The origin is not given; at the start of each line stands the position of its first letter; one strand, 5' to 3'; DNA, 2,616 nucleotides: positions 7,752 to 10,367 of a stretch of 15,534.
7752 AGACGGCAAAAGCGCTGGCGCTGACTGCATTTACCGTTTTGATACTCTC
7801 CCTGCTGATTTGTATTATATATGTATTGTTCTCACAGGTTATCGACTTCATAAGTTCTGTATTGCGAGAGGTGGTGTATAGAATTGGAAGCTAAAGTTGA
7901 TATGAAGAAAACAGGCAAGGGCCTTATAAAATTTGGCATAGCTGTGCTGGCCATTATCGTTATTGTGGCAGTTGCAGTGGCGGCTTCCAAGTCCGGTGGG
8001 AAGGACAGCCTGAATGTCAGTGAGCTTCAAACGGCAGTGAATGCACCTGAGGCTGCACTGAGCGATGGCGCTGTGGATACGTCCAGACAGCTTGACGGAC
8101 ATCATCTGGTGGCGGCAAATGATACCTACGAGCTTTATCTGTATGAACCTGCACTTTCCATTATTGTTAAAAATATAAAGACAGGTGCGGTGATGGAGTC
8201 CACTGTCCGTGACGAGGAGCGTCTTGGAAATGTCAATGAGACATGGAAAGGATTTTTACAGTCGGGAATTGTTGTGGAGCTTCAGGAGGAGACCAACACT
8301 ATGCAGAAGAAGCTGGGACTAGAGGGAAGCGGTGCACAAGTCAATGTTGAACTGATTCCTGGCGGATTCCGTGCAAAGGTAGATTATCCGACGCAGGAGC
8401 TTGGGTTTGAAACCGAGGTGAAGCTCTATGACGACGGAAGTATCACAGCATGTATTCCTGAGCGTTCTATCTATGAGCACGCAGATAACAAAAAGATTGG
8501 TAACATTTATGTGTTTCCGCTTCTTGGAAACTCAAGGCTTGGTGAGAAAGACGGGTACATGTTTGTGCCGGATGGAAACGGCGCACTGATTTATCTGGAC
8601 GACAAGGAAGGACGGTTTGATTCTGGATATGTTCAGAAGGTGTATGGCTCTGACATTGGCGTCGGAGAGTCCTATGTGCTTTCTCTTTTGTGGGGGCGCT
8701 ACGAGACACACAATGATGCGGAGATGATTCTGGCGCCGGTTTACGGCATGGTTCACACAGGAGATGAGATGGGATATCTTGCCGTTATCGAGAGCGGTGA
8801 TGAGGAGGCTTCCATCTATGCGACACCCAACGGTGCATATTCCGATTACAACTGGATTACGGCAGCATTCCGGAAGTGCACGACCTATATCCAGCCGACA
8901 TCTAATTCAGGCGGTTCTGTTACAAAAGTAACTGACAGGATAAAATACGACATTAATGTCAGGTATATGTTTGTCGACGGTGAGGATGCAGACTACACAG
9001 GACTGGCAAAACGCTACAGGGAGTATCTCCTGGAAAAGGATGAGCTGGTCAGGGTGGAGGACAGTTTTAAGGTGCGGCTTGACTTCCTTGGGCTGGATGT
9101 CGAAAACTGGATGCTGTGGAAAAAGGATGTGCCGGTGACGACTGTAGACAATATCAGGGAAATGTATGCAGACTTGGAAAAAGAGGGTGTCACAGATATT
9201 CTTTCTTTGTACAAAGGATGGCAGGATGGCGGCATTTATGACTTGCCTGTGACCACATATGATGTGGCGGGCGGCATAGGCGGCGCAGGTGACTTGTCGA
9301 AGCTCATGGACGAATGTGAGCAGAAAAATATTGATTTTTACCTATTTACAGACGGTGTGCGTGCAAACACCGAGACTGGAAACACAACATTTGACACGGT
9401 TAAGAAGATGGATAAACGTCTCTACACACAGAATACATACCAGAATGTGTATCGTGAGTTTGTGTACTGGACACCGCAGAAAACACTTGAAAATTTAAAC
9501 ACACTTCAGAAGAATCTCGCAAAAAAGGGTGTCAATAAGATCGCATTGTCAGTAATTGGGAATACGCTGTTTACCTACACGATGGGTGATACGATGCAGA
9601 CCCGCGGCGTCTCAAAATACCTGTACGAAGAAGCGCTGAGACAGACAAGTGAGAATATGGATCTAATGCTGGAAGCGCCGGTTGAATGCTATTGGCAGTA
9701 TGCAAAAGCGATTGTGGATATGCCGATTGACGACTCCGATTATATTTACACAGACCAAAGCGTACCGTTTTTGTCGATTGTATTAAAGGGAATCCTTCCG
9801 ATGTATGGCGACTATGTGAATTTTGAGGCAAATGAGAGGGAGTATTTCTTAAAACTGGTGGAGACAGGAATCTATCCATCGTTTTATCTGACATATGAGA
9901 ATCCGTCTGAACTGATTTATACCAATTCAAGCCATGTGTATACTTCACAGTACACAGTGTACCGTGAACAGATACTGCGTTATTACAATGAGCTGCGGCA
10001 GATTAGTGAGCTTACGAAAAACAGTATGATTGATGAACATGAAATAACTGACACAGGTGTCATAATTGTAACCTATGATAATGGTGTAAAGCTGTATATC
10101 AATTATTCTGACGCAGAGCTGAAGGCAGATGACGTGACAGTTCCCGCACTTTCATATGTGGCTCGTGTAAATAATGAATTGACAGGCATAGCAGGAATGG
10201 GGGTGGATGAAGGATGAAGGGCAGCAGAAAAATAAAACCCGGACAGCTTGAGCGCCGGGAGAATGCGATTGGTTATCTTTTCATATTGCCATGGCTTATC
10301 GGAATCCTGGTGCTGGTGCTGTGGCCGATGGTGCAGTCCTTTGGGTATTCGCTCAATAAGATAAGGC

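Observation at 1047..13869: Mirror-symmetric eight-gene operon: SBP, permease, permease, [NHL/TPR/Yip1 protein, anchored DUF5696-like protein], permease, permease, SBP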

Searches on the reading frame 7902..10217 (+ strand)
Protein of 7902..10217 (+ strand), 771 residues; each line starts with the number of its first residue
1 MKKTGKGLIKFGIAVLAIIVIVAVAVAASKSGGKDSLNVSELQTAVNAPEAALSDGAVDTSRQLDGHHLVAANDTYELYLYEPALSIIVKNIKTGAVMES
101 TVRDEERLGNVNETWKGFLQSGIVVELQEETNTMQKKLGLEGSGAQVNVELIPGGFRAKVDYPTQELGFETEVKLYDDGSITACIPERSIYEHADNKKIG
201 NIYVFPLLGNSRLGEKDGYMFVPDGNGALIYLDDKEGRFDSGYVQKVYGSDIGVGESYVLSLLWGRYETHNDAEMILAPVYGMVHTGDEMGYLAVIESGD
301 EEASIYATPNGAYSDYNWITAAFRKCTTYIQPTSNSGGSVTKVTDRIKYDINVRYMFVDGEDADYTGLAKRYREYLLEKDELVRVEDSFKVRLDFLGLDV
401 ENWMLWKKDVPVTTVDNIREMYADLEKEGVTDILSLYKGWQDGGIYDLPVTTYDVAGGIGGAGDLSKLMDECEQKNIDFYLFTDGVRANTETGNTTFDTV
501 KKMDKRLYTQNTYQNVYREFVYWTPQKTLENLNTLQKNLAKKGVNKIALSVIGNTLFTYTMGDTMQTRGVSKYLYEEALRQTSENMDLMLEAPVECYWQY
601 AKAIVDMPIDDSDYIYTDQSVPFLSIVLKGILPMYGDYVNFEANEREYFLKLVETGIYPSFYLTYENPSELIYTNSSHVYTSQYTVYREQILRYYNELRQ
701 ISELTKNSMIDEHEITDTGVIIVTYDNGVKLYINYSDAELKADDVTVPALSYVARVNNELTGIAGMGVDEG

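Call 9: search_protein_families(library=pfam, proteins=[window:7902-10217:+], max_evalue=0.01)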
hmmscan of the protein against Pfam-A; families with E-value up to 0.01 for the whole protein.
window:7902-10217:+ (771 aa): 1 family
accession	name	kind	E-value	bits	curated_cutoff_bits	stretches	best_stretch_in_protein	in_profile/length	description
PF18952.6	DUF5696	-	9.9e-165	549.9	25.6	1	149-752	4-612/612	Family of unknown function (DUF5696)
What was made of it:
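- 7884..10217 (+): D: DUF5696 protein. N-terminal membrane anchor, then beta-sandwich, (beta/alpha)8 barrel and beta-sandwich ectodomain with a GH129/GH101/GH31-like fold. Pfam PF18952, E 1e-164 (call 9).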

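Call 11: search_protein_families(library=ncbifam, proteins=[window:7902-10217:+], max_evalue=0.001)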
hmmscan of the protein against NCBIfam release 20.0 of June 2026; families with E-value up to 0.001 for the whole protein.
window:7902-10217:+ (771 aa): 0 families

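Call 12: find_homologous_proteins(query=window:7902-10217:+, max_evalue=0.00001)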
Query window:7902-10217:+ (771 aa): 717 proteins with E <= 0.00001 among 8000 candidates; the best 120 are listed.
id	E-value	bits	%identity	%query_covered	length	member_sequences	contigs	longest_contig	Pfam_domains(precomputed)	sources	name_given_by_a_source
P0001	0.0e+0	1740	100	100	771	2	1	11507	PF18952.7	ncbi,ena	-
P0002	0.0e+0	1539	90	98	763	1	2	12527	PF18952.7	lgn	-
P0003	0.0e+0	1533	89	98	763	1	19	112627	PF18952.7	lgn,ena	-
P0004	0.0e+0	1532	89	98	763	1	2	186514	PF18952.7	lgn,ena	-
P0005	0.0e+0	1531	89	98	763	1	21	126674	PF18952.7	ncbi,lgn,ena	-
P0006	0.0e+0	1531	89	98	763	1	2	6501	PF18952.7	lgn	-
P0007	0.0e+0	1530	90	98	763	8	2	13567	PF18952.7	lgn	-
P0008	0.0e+0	1530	89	98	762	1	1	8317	PF18952.7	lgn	-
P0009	0.0e+0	1530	89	98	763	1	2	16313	PF18952.7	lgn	-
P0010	0.0e+0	1530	89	98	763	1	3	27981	PF18952.7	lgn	-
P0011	0.0e+0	1530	89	98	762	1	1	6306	PF18952.7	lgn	-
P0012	0.0e+0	1530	89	98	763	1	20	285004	PF18952.7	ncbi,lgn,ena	ncbi:MAG: hypothetical protein K1W37_02725 [Lachnospiraceae bacterium]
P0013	0.0e+0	1530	89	98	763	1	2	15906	PF18952.7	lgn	-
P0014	0.0e+0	1529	89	98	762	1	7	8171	PF18952.7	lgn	-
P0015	0.0e+0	1529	89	98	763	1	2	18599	PF18952.7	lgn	-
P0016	0.0e+0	1529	89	98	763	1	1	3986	PF18952.7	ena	-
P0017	0.0e+0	1529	89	98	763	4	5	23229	PF18952.7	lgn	-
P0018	0.0e+0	1528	89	98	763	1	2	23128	PF18952.7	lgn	-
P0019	0.0e+0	1528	90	97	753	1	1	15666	PF18952.7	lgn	-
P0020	0.0e+0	1528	89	98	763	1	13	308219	PF18952.7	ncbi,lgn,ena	-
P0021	0.0e+0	1528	89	98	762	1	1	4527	PF18952.7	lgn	-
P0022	0.0e+0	1528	89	98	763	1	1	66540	PF18952.7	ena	-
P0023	0.0e+0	1528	89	97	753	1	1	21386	PF18952.7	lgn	-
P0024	0.0e+0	1527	89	98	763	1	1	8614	PF18952.7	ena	-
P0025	0.0e+0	1527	89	98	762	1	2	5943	PF18952.7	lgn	-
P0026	0.0e+0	1527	89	98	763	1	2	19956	PF18952.7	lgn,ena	-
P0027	0.0e+0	1527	89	98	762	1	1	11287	PF18952.7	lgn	-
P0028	0.0e+0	1527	89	98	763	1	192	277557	PF18952.7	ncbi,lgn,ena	-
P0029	0.0e+0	1527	89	97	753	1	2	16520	PF18952.7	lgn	-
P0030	0.0e+0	1527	89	98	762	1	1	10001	PF18952.7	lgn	-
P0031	0.0e+0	1527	89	98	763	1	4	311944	PF18952.7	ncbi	-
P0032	0.0e+0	1526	89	98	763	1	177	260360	PF18952.7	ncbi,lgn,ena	-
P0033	0.0e+0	1526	89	97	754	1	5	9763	PF18952.7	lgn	-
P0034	0.0e+0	1526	89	97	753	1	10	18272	PF18952.7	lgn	-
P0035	0.0e+0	1526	89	98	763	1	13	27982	PF18952.7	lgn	-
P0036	0.0e+0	1526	89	98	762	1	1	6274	PF18952.7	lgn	-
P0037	0.0e+0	1525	89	97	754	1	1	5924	PF18952.7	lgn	-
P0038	0.0e+0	1525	89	98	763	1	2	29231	PF18952.7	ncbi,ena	-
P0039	0.0e+0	1525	89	97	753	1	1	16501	PF18952.7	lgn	-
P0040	0.0e+0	1525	89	98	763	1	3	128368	PF18952.7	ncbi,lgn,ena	-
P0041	0.0e+0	1525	89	98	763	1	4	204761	PF18952.7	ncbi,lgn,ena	-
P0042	0.0e+0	1524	88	98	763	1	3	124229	PF18952.7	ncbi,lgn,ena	-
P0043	0.0e+0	1524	89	97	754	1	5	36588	PF18952.7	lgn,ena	-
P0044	0.0e+0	1524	89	97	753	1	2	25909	PF18952.7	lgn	-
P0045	0.0e+0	1524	88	98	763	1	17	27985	PF18952.7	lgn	-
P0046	0.0e+0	1523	88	98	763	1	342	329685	PF18952.7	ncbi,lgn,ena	-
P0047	0.0e+0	1523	88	98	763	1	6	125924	PF18952.7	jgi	jgi:hypothetical protein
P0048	0.0e+0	1523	89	98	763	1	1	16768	PF18952.7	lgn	-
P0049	0.0e+0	1523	89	98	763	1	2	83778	PF18952.7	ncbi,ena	-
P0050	0.0e+0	1523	89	98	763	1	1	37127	PF18952.7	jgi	-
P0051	0.0e+0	1522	89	98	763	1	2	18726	PF18952.7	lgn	-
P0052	0.0e+0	1522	89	98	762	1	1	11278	PF18952.7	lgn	-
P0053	0.0e+0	1522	88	98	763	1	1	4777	PF18952.7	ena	-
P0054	0.0e+0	1522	89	98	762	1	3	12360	PF18952.7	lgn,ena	-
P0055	0.0e+0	1522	87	100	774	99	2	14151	PF18952.7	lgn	-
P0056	0.0e+0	1522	89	98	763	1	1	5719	PF18952.7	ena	-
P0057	0.0e+0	1521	88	98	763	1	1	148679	PF18952.7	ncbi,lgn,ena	-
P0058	0.0e+0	1520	88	98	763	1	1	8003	PF18952.7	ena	-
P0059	0.0e+0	1520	89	98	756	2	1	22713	PF18952.7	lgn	-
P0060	0.0e+0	1520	89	98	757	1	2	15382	PF18952.7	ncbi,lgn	-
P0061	0.0e+0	1520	89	98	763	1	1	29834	PF18952.7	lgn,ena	-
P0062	0.0e+0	1520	88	98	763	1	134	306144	PF18952.7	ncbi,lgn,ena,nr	ncbi:MAG: hypothetical protein HFH74_05955 [Lachnospiraceae bacterium]|nr:hypothetical protein [Lach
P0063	0.0e+0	1520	88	98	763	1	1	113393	PF18952.7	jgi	jgi:hypothetical protein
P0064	0.0e+0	1520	88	98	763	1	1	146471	PF18952.7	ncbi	-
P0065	0.0e+0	1519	88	98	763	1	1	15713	PF18952.7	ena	-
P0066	0.0e+0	1519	88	98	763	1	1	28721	PF18952.7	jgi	-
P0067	0.0e+0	1519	89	98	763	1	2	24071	PF18952.7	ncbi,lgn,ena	-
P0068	0.0e+0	1519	89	98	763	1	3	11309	PF18952.7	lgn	-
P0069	0.0e+0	1519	89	98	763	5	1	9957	PF18952.7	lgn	-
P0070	0.0e+0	1519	89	98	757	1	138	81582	PF18952.7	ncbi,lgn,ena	-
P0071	0.0e+0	1519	89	98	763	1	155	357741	PF18952.7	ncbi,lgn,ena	-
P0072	0.0e+0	1518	88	98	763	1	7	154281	PF18952.7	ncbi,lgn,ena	-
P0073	0.0e+0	1518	89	98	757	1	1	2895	PF18952.7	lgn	-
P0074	0.0e+0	1517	89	98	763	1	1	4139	PF18952.7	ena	-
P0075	0.0e+0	1517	89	98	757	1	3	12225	PF18952.7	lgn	-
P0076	0.0e+0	1517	89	98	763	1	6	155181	PF18952.7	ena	-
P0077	0.0e+0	1517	89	98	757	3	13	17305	PF18952.7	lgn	-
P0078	0.0e+0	1517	89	98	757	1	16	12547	PF18952.7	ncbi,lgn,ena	-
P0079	0.0e+0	1517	89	98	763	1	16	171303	PF18952.7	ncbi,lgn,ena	-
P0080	0.0e+0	1517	89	98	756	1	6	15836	PF18952.7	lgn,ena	-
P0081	0.0e+0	1517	89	98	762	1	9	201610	PF18952.7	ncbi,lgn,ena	-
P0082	0.0e+0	1516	89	98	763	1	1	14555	PF18952.7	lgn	-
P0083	0.0e+0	1516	89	98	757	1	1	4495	PF18952.7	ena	-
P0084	0.0e+0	1516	89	98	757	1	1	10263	PF18952.7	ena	-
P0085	0.0e+0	1515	89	98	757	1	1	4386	PF18952.7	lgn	-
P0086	0.0e+0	1515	89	98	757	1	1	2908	PF18952.7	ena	-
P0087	0.0e+0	1515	89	98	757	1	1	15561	PF18952.7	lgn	-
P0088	0.0e+0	1515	89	98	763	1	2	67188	PF18952.7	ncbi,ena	-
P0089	0.0e+0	1514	89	98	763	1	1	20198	PF18952.7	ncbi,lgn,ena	-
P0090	0.0e+0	1514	89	98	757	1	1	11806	PF18952.7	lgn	-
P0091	0.0e+0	1514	89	98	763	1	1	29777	PF18952.7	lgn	-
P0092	0.0e+0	1514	89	98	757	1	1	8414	PF18952.7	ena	-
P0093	0.0e+0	1514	89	98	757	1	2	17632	PF18952.7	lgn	-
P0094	0.0e+0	1514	89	98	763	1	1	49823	PF18952.7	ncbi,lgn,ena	-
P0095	0.0e+0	1513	90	94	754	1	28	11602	PF18952.7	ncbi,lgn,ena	-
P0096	0.0e+0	1513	88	98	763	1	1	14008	PF18952.7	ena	-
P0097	0.0e+0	1511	90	94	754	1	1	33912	PF18952.7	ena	-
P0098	0.0e+0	1511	89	94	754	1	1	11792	PF18952.7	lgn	-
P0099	0.0e+0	1511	88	98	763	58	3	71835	PF18952.7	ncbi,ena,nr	ncbi:MAG: hypothetical protein K2P42_10500 [Lachnospiraceae bacterium]|nr:hypothetical protein [Lach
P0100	0.0e+0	1511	89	98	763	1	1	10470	PF18952.7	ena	-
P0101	0.0e+0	1510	88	98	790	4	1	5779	PF18952.7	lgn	-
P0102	0.0e+0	1503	87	98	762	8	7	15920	PF18952.7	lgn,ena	-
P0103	0.0e+0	1502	88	98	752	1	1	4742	PF18952.7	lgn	-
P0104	0.0e+0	1502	88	98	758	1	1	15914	PF18952.7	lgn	-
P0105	0.0e+0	1500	87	98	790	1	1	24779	PF18952.7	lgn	-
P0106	0.0e+0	1496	87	97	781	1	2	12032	PF18952.7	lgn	-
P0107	0.0e+0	1495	87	97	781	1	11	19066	PF18952.7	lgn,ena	-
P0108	0.0e+0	1492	87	97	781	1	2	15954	PF18952.7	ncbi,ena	-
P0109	0.0e+0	1489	86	98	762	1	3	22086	PF18952.7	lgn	-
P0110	0.0e+0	1468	83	100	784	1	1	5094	PF18952.7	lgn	-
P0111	0.0e+0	1464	85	98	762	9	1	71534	PF18952.7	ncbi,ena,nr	ncbi:MAG: hypothetical protein J6D08_00035 [Lachnospiraceae bacterium]|nr:hypothetical protein [Lach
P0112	0.0e+0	1446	83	98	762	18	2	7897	PF18952.7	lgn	-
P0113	0.0e+0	1441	84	94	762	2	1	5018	PF18952.7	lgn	-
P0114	0.0e+0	1432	84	94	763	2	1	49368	PF18952.7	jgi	-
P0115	0.0e+0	1409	82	94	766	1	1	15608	PF18952.7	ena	-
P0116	0.0e+0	1400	82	94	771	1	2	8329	PF18952.7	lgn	-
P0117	0.0e+0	1400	82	94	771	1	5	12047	PF18952.7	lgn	-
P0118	0.0e+0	1395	82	94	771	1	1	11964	PF18952.7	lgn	-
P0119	0.0e+0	1394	89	89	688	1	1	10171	PF18952.7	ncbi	-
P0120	0.0e+0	1394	82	94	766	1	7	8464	PF18952.7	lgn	-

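Call 14: search_solved_structures(query=window:7902-10217:+, max_evalue=10)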
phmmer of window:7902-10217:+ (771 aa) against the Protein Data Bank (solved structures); distinct sequences matched with E-value up to 10: 0.
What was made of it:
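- On CAZy GH129: A single-sequence search finds nothing (call 14).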

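Call 16: find_encoding_contigs(protein=P0046, flank=10000, max_places=3)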
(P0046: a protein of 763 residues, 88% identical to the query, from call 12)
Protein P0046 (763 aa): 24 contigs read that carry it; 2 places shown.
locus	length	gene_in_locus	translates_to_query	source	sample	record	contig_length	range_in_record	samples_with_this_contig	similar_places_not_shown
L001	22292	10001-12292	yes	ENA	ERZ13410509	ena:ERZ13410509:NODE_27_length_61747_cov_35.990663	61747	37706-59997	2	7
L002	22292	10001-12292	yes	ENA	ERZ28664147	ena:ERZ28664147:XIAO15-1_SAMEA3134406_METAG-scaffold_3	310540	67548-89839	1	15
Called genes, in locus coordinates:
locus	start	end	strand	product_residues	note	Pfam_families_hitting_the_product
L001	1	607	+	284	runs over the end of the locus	PF01734:Patatin, PF19890:DUF6363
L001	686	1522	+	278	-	PF02673:BacA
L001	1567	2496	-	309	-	PF01022:HTH_5, PF01047:MarR (weak), PF12802:MarR_2 (weak), PF12840:HTH_20, PF13412:HTH_24, PF13601:HTH_34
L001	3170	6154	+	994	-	PF01547:SBP_bac_1, PF13416:SBP_bac_8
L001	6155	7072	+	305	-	PF00528:BPD_transp_1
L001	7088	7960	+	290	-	PF00528:BPD_transp_1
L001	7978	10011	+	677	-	PF01436:NHL (faint), PF04893:Yip1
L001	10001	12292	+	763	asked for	PF18952:DUF5696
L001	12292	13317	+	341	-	PF00528:BPD_transp_1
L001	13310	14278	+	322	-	PF00528:BPD_transp_1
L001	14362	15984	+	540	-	PF01547:SBP_bac_1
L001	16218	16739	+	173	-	-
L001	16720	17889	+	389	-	PF04616:Glyco_hydro_43, PF16369:GH43_C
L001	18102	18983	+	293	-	PF20030:bpMoxR, PF00004:AAA (weak), PF07726:AAA_3, PF07728:AAA_5, PF17863:AAA_lid_2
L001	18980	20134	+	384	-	PF01882:DUF58 (weak)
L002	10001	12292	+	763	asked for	PF18952:DUF5696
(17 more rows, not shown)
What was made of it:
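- Checked: Gene calls in close relatives also show an 11-nt Y/D overlap (call 16).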

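Call 24: search_protein_representatives(protein=window:7902-10217:+)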
Query: 771 residues. Proteins with E-value up to 0.001 (for the whole library): 4167; up to 1e-10: 3456; up to 1e-30: 1559. The best 150 are listed.
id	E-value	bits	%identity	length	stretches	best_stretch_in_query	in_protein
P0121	8.5e-254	860.5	53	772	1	14-753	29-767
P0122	3.3e-167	574.2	41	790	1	63-753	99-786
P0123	5.7e-155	533.8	40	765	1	62-752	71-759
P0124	1.5e-148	512.5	38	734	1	62-756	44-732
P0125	1.2e-147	509.5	41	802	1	46-752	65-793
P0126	2.1e-147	508.7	39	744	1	46-754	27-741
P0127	6.5e-147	507.1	39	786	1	44-753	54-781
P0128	2.7e-144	498.4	39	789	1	59-754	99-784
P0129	5.0e-144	497.6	37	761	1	66-754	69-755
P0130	1.5e-143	496.0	39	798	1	59-752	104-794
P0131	3.0e-141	488.4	37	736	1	62-755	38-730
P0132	4.8e-141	487.7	38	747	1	67-752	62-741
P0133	5.5e-140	484.2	37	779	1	55-752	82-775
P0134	2.1e-138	478.9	37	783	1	63-753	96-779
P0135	1.7e-137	476.0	37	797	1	57-752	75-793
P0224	5.6e-75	269.3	28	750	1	15-750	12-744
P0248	3.4e-68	246.8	26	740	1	69-736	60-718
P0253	1.2e-66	241.7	28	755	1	3-754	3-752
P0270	2.9e-63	230.5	26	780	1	62-740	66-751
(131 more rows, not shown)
